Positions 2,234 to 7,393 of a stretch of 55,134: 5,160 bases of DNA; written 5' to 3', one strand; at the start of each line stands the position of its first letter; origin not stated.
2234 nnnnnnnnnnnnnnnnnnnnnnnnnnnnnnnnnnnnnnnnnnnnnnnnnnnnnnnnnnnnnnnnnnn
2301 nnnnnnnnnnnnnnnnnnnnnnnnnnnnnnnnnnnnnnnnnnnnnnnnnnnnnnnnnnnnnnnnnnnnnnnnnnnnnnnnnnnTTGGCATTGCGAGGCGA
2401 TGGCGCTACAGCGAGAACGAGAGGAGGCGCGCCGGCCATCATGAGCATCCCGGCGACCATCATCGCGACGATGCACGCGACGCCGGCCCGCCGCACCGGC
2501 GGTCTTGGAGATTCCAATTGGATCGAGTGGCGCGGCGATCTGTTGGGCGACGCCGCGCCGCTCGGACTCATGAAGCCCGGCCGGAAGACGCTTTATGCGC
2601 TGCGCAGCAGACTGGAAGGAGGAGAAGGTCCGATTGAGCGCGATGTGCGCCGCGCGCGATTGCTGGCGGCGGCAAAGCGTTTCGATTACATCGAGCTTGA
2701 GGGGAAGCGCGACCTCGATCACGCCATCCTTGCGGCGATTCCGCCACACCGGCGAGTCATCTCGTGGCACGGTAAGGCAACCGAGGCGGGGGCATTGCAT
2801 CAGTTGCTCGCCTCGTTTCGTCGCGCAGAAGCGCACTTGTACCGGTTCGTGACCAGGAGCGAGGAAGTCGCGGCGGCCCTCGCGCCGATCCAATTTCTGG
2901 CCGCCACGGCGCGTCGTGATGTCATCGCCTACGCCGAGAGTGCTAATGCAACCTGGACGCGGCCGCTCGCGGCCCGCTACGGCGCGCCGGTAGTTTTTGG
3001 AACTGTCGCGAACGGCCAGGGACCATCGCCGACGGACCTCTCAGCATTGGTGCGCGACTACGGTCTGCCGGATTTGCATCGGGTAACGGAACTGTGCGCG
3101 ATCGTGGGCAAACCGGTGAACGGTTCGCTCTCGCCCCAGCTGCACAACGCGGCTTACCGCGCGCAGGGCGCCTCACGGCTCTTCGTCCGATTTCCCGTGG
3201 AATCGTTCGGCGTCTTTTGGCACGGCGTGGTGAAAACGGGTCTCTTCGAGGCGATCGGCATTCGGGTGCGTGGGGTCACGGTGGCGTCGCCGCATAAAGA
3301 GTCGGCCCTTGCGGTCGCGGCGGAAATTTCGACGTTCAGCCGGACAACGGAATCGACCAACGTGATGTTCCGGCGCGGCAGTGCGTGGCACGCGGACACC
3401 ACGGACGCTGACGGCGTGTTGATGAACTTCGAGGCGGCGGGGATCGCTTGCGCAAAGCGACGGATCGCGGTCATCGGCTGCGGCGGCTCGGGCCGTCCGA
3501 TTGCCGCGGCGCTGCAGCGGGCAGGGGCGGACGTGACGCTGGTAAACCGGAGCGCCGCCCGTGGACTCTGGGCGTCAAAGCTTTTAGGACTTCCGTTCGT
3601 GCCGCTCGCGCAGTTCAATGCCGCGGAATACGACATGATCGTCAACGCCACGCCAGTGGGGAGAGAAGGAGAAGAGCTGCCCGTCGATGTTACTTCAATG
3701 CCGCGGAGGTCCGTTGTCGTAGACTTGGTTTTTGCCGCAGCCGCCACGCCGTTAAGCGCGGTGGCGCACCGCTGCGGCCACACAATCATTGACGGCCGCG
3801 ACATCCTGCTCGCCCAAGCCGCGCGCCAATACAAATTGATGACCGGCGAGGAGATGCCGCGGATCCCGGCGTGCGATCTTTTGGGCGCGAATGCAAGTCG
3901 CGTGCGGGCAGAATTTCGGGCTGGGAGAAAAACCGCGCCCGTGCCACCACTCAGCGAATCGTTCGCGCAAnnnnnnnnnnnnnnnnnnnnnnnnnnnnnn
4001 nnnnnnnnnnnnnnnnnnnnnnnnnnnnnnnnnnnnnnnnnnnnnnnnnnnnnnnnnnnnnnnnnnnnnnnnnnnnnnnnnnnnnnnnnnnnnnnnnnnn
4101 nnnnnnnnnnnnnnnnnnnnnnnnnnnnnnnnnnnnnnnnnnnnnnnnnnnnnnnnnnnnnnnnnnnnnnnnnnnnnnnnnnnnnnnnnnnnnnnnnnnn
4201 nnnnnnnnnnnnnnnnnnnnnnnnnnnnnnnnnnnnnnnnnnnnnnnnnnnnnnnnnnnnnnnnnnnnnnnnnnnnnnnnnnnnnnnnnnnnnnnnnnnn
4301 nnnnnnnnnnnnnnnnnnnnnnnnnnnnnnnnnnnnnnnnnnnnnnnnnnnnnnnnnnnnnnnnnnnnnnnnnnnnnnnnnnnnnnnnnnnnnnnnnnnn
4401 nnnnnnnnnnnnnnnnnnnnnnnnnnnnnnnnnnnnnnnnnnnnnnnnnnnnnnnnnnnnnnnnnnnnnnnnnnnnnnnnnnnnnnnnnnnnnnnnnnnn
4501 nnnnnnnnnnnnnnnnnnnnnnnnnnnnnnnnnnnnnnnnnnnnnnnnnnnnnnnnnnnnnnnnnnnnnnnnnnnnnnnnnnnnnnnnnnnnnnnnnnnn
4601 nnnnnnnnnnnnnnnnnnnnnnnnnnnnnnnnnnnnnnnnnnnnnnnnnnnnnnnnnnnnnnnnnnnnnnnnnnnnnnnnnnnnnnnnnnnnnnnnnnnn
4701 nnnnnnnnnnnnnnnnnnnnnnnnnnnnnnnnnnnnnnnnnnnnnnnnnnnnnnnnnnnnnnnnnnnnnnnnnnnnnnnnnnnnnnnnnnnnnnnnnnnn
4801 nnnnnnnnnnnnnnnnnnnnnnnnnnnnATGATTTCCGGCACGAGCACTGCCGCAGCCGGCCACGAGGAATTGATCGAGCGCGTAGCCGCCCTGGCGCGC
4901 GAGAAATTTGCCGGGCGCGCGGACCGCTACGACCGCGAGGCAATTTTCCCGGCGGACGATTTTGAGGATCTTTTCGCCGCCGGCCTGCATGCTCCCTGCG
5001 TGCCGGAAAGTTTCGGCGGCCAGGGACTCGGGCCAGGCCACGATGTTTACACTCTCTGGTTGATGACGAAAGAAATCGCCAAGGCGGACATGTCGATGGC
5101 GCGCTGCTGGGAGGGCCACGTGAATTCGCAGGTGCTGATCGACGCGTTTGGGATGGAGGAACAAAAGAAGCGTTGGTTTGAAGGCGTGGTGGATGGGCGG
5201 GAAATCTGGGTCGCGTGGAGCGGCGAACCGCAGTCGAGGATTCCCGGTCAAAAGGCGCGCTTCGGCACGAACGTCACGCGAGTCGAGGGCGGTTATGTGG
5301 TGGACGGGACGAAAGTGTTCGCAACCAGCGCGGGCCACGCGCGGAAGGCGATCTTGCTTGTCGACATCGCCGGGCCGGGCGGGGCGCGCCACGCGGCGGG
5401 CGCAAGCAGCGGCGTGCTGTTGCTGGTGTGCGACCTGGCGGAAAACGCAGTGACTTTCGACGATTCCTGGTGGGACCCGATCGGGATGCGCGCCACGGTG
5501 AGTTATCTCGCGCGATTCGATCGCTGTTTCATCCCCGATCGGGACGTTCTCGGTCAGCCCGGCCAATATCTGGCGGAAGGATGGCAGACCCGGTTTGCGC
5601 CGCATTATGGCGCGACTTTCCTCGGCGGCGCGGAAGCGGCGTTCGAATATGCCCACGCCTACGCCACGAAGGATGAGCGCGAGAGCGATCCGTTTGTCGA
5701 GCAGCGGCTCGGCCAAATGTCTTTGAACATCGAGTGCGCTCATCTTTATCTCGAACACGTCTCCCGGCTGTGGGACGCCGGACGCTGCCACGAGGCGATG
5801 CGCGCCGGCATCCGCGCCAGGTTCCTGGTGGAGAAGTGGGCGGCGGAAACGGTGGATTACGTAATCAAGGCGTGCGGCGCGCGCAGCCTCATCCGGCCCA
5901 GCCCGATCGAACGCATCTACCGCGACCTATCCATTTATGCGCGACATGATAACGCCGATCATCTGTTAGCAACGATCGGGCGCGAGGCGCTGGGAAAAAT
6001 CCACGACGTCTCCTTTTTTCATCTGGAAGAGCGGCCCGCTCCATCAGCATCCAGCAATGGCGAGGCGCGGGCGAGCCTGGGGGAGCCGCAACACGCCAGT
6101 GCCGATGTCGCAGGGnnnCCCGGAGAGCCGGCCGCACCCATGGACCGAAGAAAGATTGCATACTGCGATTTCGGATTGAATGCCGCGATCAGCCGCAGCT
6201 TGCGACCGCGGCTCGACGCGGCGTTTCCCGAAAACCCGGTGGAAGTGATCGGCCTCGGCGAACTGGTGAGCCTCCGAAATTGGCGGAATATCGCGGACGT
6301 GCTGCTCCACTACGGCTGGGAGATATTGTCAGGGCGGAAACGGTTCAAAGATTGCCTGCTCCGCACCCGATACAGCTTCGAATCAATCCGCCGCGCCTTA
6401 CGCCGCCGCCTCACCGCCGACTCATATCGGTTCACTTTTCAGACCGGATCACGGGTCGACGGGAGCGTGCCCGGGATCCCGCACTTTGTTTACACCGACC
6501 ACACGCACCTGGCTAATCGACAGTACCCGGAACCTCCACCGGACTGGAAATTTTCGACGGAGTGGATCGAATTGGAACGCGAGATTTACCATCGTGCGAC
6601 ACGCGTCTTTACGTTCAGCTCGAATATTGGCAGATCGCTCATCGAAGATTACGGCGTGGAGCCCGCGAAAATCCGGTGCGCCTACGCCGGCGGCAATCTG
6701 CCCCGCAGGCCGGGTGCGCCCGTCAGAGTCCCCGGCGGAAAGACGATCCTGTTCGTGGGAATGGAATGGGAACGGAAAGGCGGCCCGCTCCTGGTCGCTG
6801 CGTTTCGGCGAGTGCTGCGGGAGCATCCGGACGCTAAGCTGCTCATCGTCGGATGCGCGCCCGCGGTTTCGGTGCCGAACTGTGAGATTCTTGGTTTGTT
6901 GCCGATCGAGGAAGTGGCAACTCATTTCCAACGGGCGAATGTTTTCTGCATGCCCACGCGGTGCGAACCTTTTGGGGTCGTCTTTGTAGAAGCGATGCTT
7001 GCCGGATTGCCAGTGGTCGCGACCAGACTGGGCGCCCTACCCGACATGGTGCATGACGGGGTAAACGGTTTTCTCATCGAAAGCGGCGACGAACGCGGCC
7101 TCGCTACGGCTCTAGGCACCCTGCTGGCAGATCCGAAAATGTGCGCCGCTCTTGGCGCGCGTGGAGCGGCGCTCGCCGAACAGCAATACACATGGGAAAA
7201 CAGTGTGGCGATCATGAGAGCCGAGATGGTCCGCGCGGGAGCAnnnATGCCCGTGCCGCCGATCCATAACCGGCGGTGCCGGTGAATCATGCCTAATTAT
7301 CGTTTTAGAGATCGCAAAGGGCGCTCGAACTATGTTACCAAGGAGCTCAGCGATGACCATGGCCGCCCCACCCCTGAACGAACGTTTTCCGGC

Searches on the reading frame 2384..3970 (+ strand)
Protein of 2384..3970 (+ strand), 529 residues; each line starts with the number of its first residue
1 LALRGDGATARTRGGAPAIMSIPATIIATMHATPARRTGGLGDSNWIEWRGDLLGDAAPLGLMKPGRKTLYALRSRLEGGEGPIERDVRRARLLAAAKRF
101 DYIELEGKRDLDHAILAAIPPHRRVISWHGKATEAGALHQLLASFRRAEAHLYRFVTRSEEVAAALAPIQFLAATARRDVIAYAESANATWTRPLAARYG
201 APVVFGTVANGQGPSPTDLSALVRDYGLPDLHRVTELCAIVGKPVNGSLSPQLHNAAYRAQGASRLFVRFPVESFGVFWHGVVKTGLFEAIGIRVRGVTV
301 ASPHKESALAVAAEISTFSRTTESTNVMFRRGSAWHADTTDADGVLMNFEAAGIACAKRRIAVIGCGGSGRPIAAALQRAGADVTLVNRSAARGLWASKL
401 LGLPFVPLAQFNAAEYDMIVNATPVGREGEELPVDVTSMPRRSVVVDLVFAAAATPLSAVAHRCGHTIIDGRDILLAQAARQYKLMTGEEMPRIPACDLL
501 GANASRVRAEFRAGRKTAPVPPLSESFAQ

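Call 16: search_protein_families(library=pfam, proteins=[window:2384-3970:+], max_evalue=0.01)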
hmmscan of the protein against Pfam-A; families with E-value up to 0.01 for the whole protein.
window:2384-3970:+ (529 aa): 9 families
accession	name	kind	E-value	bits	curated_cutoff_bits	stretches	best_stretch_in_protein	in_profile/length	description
PF01487.21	DHquinase_I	-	2.9e-09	37.8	22.2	1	44-212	24-214/230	Type I 3-dehydroquinase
PF08501.16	Shikimate_dh_N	-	3.4e-09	37.3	27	1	240-327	1-82/83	Shikimate dehydrogenase substrate binding domain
PF02558.23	ApbA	-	3.5e-05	23.9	22.2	1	361-391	1-31/150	Ketopantoate reductase PanE/ApbA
PF18317.6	SDH_C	-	3.9e-05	23.7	25.8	1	471-493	1-23/31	Shikimate 5'-dehydrogenase C-terminal domain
PF02826.25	2-Hacid_dh_C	-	0.00056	19.8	25.1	1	349-430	27-106/178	D-isomer specific 2-hydroxyacid dehydrogenase, NAD binding domain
PF03807.23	F420_oxidored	-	0.003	18.6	21.6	0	360-425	1-69/94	NADP oxidoreductase coenzyme F420-dependent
PF01488.26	Shikimate_DH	-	0.0039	17.7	24.3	1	356-423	10-83/138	Shikimate / quinate 5-dehydrogenase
PF03446.21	NAD_binding_2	-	0.0046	17.4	21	0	360-392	1-33/161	NAD binding domain of 6-phosphogluconate dehydrogenase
PF03435.24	Sacchrp_dh_NADP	-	0.0054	17.5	25.1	0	361-406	1-49/129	Saccharopine dehydrogenase NADP binding domain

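Call 33: search_protein_families(library=ncbifam, proteins=[window:2384-3970:+], max_evalue=0.00001)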
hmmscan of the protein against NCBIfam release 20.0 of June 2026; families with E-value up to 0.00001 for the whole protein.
window:2384-3970:+ (529 aa): 17 families
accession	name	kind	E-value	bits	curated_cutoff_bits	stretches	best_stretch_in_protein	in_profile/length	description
TIGR00507.1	aroE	equivalog_domain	5.6e-42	143.7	200.2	1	237-491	2-256/270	shikimate dehydrogenase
NF001319.0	PRK00258.3-3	equivalog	1.5e-40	139.1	252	1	235-492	6-262/279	shikimate dehydrogenase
NF001311.0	PRK00258.1-3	equivalog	2.4e-36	125.3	235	1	238-493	8-262/279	shikimate dehydrogenase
NF001316.0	PRK00258.2-5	equivalog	1.6e-33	116.1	247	1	238-491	4-248/263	shikimate dehydrogenase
NF001314.0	PRK00258.2-2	equivalog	6.9e-33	113.9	248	1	234-489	6-272/290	shikimate dehydrogenase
NF001322.0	PRK00258.3-6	equivalog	1.2e-31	110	285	1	237-492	7-255/272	shikimate dehydrogenase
NF001310.0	PRK00258.1-2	equivalog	1.2e-29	103.3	221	1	238-489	5-261/279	shikimate dehydrogenase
NF001312.0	PRK00258.1-4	equivalog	2e-28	99.5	295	1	235-484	9-261/285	shikimate dehydrogenase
NF009202.0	PRK12550.1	equivalog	1.8e-24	86.5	306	1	235-489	9-256/272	shikimate 5-dehydrogenase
NF001315.0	PRK00258.2-4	equivalog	6.6e-24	84.6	413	1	234-493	6-272/284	shikimate dehydrogenase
TIGR01809.1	Shik-DH-AROM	equivalog_domain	6.6e-24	84.5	196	2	239-392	9-160/282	shikimate dehydrogenase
NF009200.0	PRK12548.1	subfamily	3.4e-23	82.4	432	2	234-382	8-150/289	shikimate dehydrogenase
NF009201.0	PRK12549.1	subfamily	4e-22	78.7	235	1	237-490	9-270/286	shikimate dehydrogenase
NF006802.0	PRK09310.1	equivalog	4.6e-21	75.2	598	1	118-486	100-453/477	bifunctional 3-dehydroquinate dehydratase/shikimate dehydrogenase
NF001313.0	PRK00258.2-1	equivalog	1.4e-18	67.4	431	2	235-378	9-148/290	shikimate dehydrogenase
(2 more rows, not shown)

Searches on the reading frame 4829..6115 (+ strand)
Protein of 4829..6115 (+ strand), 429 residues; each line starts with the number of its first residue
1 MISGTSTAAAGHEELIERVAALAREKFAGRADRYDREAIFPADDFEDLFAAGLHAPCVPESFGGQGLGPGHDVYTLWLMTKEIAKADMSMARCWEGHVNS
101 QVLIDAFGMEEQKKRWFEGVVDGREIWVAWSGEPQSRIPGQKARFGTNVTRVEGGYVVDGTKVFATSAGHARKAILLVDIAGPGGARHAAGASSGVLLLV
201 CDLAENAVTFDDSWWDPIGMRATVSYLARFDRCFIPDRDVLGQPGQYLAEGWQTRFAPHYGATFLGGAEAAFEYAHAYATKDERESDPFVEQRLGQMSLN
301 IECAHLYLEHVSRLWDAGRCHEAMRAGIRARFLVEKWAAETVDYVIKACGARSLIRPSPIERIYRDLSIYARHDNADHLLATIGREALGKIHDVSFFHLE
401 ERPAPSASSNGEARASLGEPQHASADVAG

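Call 16: search_protein_families(library=pfam, proteins=[window:4829-6115:+], max_evalue=0.01)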
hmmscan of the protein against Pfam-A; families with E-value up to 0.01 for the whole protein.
window:4829-6115:+ (429 aa): 4 families
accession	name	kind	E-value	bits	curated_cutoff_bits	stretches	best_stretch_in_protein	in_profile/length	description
PF02771.21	Acyl-CoA_dh_N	-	1.3e-17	64.6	22.9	1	12-123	4-112/113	Acyl-CoA dehydrogenase, N-terminal domain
PF08028.16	Acyl-CoA_dh_2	-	2.2e-12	47.9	22.7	1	261-375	4-131/134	Acyl-CoA dehydrogenase, C-terminal domain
PF00441.29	Acyl-CoA_dh_1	-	2.8e-10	41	22.4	1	261-370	19-131/150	Acyl-CoA dehydrogenase, C-terminal domain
PF02770.24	Acyl-CoA_dh_M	-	1.6e-05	25.4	33.3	1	147-232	20-96/97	Acyl-CoA dehydrogenase, middle domain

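Call 33: search_protein_families(library=ncbifam, proteins=[window:4829-6115:+], max_evalue=0.00001)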
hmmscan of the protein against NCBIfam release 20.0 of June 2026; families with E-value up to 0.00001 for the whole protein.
window:4829-6115:+ (429 aa): 14 families
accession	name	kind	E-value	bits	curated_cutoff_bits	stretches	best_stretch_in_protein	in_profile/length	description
NF042972.1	AcrlCoAredClosAcrC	equivalog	7.1e-26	90.8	640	1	12-369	9-357/378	acryloyl-CoA reductase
TIGR04022.1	sulfur_SfnB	equivalog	1.3e-23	83.5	430.9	1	12-389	7-381/391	SfnB family sulfur acquisition oxidoreductase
NF042439.1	SulpropCoADesulf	equivalog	8.3e-23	80.7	600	1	18-372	3-354/379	3-sulfinopropanoyl-CoA desulfinase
NF043015.1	DibenthMonoxDszC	equivalog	1.9e-22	79.7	850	1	9-392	12-408/415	dibenzothiophene monooxygenase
NF043006.1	CyhCrbnylCoADH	equivalog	1.5e-16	60.4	650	1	15-373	11-360/380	cyclohexane-1-carbonyl-CoA dehydrogenase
NF045552.1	GlutCoADH_Des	equivalog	1e-14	54.6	470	1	12-371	9-362/387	glutaryl-CoA dehydrogenase Acd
NF045652.1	ProlPCPDhRedW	equivalog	1.8e-13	50.1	650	1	13-320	5-308/376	L-prolyl-[peptidyl-carrier protein] dehydrogenase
NF045629.1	monooxsub_HsaA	equivalog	2.2e-13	49.7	450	1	18-389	3-375/383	3-hydroxy-9,10-secoandrosta-1,3,5(10)-triene-9,17-dione monooxygenase oxygenase subunit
NF008997.0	PRK12341.1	equivalog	5.9e-13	48.6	537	1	15-383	12-371/382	acyl-CoA dehydrogenase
NF049984.1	Rv1679_FadE16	equivalog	1.3e-10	41.1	600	1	15-367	4-344/371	Rv1679 family acyl-CoA dehydrogenase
TIGR03207.1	cyc_hxne_CoA_dh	equivalog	3.3e-10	39.3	575.35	1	15-376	8-359/372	cyclohexanecarboxyl-CoA dehydrogenase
NF053553.1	prodigi_MBC_PigA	equivalog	5.9e-10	38.8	500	1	13-362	10-353/381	prodigiosin MBC biosynthesis dehydrogenase PigA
NF002885.1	PRK03354.1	equivalog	4e-09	36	540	1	24-388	22-374/378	crotonobetainyl-CoA dehydrogenase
NF058590.1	AcCoDHFadEBacil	equivalog_domain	1.4e-08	33.8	600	1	52-178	66-188/586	acyl-CoA dehydrogenase FadE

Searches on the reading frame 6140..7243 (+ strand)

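Call 16: search_protein_families(library=pfam, proteins=[window:6140-7243:+], max_evalue=0.01)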
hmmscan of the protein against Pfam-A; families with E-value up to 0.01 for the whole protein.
window:6140-7243:+ (368 aa): 6 families
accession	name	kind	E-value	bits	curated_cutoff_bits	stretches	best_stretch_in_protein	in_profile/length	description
PF13692.12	Glyco_trans_1_4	-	2.4e-29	102.8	27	1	201-331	2-142/142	Glycosyl transferases group 1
PF00534.26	Glycos_transf_1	-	1.4e-26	93.5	26.4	1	199-342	14-169/172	Glycosyl transferases group 1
PF20706.3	GT4-conflict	-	5.7e-10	39.2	26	1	257-356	273-382/385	Family 4 Glycosyltransferase in conflict systems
PF13439.12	Glyco_transf_4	-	2.8e-07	31.2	28.5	1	115-184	98-165/170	Glycosyltransferase Family 4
PF13524.12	Glyco_trans_1_2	-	1.6e-05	25.3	25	1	223-357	6-140/144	Glycosyl transferase-like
PF13579.12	Glyco_trans_4_4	-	0.0012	19.6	29.7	0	112-179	94-153/158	Glycosyl transferase 4-like domain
